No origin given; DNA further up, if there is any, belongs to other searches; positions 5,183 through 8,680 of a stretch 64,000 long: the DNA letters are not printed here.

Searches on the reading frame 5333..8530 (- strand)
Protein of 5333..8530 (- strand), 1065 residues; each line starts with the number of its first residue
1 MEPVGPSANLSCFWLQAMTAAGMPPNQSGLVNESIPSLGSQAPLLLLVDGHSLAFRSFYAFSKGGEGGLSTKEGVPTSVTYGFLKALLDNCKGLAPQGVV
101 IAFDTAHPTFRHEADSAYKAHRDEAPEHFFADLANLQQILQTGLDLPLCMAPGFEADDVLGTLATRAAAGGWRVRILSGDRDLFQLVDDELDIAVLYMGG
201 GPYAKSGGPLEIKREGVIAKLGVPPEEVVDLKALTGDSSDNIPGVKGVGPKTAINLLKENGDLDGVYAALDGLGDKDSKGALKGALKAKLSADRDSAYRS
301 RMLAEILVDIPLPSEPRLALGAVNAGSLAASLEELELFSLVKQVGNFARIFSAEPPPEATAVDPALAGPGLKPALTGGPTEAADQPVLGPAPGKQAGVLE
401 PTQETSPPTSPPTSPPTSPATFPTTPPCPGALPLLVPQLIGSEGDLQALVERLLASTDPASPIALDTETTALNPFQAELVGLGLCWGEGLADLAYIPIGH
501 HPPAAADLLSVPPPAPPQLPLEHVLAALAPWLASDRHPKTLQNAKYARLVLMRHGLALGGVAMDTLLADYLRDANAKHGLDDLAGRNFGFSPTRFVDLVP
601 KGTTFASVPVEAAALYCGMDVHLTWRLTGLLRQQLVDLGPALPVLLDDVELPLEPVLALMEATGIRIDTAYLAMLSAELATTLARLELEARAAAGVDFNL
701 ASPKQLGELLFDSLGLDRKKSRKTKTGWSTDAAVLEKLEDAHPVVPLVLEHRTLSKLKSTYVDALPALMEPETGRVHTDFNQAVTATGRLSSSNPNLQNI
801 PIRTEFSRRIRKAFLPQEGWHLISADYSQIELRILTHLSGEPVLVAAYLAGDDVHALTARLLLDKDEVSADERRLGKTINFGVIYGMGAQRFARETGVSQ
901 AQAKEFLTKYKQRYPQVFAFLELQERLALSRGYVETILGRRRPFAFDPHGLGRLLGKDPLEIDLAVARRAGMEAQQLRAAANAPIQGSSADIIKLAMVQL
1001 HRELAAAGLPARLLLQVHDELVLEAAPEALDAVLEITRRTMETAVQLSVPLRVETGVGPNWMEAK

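Call 83: search_protein_families(library=pfam, proteins=[window:5333-8530:-], max_evalue=0.00001)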
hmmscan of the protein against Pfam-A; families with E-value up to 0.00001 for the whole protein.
window:5333-8530:- (1065 aa): 5 families
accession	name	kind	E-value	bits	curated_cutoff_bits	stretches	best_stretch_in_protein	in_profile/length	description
PF00476.26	DNA_pol_A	-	7e-142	473.3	34.3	1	670-1063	2-381/381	DNA polymerase family A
PF02739.22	5_3_exonuc_N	-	1.2e-43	149.1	34.3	1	45-201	2-147/164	5'-3' exonuclease, N-terminal resolvase-like domain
PF01367.25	5_3_exonuc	-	8.5e-26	90.7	40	1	223-315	1-85/97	5'-3' exonuclease, C-terminal SAM fold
PF01612.26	DNA_pol_A_exo1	-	4e-16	59.7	23.6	1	442-635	6-172/173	3'-5' exonuclease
PF22619.2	DNA_polI_exo1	-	1.3e-06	28.7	27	1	527-583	39-96/140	DNA polymerase I, ribonuclease H-like domain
